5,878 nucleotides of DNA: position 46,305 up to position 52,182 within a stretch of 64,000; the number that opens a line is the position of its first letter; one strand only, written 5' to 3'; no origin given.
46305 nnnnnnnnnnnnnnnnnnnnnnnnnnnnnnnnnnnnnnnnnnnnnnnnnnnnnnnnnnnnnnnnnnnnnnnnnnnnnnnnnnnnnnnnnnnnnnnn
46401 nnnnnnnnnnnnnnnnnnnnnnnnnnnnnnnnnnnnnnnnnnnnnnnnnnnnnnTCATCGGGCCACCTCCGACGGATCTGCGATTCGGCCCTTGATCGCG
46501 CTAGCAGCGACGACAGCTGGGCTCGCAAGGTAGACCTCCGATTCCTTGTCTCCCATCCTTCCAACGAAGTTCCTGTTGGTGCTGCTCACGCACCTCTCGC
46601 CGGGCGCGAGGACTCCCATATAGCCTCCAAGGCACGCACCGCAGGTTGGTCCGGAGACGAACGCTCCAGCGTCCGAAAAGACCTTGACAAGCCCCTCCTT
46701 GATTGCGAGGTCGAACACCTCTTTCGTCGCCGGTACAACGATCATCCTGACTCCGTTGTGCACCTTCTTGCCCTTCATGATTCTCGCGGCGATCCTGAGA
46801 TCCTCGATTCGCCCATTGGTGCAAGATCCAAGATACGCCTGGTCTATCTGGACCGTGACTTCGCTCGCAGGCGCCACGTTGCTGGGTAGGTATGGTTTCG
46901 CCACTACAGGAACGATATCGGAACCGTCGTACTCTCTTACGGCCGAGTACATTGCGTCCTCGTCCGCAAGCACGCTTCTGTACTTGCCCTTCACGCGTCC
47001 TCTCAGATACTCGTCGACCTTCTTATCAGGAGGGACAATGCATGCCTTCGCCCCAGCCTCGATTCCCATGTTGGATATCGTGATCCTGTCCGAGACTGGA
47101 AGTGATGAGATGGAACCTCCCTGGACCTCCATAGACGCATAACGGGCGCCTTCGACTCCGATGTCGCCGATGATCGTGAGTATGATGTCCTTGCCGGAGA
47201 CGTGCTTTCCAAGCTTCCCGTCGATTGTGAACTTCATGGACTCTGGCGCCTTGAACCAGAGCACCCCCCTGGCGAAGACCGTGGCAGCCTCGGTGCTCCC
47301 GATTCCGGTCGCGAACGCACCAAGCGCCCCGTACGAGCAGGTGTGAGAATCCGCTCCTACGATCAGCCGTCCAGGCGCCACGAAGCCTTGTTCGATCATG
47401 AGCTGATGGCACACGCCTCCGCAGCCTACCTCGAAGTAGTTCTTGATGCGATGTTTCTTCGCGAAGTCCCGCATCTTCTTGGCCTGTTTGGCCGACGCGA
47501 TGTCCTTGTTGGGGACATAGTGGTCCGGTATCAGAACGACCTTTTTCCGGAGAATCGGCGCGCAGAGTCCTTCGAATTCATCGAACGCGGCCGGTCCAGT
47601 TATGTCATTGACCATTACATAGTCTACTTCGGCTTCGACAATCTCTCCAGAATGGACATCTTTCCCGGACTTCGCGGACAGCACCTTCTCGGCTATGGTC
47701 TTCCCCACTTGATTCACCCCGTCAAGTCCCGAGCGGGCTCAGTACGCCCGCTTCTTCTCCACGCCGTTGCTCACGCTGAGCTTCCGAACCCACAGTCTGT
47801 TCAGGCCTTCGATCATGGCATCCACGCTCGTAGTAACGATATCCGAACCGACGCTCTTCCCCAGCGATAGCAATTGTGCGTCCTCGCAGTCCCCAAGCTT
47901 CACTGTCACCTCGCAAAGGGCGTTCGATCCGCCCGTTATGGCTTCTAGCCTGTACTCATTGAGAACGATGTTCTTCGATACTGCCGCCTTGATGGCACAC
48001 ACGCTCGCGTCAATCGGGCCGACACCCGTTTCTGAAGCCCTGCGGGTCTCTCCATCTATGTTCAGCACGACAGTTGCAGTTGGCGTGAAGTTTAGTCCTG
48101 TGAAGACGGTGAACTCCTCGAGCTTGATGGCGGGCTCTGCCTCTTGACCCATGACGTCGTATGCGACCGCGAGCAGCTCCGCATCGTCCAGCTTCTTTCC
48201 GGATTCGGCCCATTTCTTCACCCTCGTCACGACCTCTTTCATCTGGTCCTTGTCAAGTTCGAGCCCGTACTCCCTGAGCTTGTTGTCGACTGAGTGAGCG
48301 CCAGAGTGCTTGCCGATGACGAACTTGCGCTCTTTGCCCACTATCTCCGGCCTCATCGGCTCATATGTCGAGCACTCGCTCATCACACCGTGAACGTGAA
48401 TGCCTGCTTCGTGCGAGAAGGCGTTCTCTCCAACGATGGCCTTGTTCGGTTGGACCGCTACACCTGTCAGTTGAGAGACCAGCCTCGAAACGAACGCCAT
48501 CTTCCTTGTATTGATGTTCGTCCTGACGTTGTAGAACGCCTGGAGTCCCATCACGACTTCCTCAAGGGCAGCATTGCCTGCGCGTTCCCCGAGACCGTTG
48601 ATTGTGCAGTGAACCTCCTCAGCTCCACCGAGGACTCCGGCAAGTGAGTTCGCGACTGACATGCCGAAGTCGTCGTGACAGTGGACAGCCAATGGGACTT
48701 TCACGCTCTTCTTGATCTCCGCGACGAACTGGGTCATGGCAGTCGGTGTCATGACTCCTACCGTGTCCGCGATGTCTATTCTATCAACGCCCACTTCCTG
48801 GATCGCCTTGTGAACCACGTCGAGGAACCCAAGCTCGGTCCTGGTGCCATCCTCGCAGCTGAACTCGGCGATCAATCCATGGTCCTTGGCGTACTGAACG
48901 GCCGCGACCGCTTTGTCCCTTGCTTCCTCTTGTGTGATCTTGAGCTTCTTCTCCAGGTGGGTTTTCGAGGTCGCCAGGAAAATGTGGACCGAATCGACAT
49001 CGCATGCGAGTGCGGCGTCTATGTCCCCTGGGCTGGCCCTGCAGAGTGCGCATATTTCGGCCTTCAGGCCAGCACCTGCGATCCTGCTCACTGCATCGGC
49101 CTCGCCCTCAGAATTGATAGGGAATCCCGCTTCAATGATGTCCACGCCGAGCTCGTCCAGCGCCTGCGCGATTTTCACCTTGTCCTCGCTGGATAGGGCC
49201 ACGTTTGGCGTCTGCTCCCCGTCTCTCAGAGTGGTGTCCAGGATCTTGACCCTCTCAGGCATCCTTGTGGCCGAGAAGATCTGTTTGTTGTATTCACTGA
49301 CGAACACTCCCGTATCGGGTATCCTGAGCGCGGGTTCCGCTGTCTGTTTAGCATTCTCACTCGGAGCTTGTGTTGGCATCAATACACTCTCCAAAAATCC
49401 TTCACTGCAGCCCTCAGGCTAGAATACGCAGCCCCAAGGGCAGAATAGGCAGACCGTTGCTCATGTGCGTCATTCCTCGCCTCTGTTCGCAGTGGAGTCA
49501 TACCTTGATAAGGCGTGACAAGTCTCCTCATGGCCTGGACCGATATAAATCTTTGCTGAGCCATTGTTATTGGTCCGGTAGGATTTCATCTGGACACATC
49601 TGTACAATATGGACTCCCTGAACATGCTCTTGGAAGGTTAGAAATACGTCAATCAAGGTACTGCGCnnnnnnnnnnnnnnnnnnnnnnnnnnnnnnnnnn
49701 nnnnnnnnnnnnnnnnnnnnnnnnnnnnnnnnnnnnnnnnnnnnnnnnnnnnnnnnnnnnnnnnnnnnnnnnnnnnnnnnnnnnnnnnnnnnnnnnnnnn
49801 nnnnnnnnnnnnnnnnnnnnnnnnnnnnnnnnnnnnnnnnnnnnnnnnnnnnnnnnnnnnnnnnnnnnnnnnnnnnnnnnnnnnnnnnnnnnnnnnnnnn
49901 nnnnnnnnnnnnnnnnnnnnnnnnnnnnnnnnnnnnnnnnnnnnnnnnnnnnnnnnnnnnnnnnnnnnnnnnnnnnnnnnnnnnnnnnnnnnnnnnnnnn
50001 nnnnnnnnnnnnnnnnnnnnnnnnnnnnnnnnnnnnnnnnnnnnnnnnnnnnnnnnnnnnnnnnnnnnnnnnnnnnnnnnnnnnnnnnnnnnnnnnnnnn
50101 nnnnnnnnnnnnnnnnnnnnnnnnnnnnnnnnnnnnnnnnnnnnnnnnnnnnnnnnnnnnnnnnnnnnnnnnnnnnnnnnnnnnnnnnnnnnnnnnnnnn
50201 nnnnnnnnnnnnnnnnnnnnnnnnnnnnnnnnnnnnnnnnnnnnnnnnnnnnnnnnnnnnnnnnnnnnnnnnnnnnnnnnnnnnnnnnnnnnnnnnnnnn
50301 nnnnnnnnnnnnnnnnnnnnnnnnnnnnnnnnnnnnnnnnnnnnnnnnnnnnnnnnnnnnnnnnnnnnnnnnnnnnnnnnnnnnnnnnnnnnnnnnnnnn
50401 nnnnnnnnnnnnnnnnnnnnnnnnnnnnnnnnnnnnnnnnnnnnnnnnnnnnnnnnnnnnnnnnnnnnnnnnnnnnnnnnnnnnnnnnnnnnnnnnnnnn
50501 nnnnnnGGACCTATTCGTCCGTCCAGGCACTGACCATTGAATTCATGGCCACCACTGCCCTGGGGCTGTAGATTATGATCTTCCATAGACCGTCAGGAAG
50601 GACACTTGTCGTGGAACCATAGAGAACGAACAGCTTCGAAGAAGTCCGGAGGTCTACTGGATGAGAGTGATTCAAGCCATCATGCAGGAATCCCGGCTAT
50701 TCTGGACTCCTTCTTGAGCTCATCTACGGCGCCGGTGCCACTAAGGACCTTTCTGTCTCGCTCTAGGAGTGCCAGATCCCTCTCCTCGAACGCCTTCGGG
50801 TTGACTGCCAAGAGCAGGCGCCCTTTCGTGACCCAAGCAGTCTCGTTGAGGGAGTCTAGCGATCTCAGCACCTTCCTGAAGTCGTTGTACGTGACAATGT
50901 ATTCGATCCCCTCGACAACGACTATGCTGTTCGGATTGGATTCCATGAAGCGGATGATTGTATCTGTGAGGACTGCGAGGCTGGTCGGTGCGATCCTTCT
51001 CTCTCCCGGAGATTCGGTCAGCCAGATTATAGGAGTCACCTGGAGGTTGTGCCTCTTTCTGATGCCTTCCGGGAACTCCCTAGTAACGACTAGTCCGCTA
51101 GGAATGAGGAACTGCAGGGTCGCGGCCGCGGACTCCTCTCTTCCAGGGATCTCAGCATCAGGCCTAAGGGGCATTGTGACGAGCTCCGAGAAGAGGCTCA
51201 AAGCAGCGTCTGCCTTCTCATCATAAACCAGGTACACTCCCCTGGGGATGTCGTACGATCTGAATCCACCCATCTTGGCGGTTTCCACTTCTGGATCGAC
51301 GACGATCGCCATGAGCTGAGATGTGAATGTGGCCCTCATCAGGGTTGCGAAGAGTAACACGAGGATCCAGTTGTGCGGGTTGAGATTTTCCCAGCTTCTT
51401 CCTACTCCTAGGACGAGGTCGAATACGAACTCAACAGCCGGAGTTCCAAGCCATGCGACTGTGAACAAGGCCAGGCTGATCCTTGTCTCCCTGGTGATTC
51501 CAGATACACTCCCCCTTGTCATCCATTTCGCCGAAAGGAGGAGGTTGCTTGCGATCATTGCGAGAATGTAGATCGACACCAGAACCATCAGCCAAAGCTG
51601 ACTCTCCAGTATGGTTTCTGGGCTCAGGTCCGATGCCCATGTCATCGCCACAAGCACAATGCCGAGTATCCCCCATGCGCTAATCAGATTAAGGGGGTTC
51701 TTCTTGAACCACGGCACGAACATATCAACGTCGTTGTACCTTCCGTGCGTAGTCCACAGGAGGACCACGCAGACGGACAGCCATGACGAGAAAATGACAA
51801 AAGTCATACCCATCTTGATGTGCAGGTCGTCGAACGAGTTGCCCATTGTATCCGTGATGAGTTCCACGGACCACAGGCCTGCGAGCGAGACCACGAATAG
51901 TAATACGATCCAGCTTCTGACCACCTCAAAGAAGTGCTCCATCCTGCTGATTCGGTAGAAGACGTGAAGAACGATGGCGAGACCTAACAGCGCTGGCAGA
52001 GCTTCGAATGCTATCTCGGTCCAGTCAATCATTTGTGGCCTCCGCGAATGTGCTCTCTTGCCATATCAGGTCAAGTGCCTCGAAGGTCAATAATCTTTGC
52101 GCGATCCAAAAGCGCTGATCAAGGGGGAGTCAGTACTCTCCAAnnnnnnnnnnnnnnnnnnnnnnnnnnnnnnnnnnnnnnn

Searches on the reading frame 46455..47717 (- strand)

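Call 18: search_protein_families(library=pfam, proteins=[window:46455-47717:-], max_evalue=0.00001)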
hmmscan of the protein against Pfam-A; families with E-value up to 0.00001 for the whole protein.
window:46455-47717:- (420 aa): 1 family
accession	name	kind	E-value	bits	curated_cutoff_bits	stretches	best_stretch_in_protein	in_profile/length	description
PF00330.25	Aconitase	-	2.4e-102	343.7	28.7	2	11-286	2-305/463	Aconitase family (aconitate hydratase)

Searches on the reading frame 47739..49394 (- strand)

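Call 19: search_protein_families(library=pfam, proteins=[window:47739-49394:-], max_evalue=0.00001)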
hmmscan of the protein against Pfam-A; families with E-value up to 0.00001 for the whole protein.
window:47739-49394:- (551 aa): 3 families
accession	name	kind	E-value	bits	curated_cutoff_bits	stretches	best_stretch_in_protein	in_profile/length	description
PF00682.25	HMGL-like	-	3.6e-85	285.9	29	1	48-306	1-260/260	HMGL-like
PF22617.1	HCS_D2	-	6e-29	100.7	27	1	320-399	1-81/82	Homocitrate synthase post-HMGL domain-like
PF08502.15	LeuA_dimer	-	9.5e-29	100.4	24.9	1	403-534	3-130/131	LeuA allosteric (dimerisation) domain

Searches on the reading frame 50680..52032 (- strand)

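Call 19: search_protein_families(library=pfam, proteins=[window:50680-52032:-], max_evalue=0.00001)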
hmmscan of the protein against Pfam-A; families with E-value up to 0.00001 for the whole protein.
window:50680-52032:- (450 aa): 1 family
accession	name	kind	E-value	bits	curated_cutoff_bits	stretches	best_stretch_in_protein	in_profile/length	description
PF05763.18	DUF835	-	6.6e-33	113.8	33.1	1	312-425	21-134/136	Protein of unknown function (DUF835)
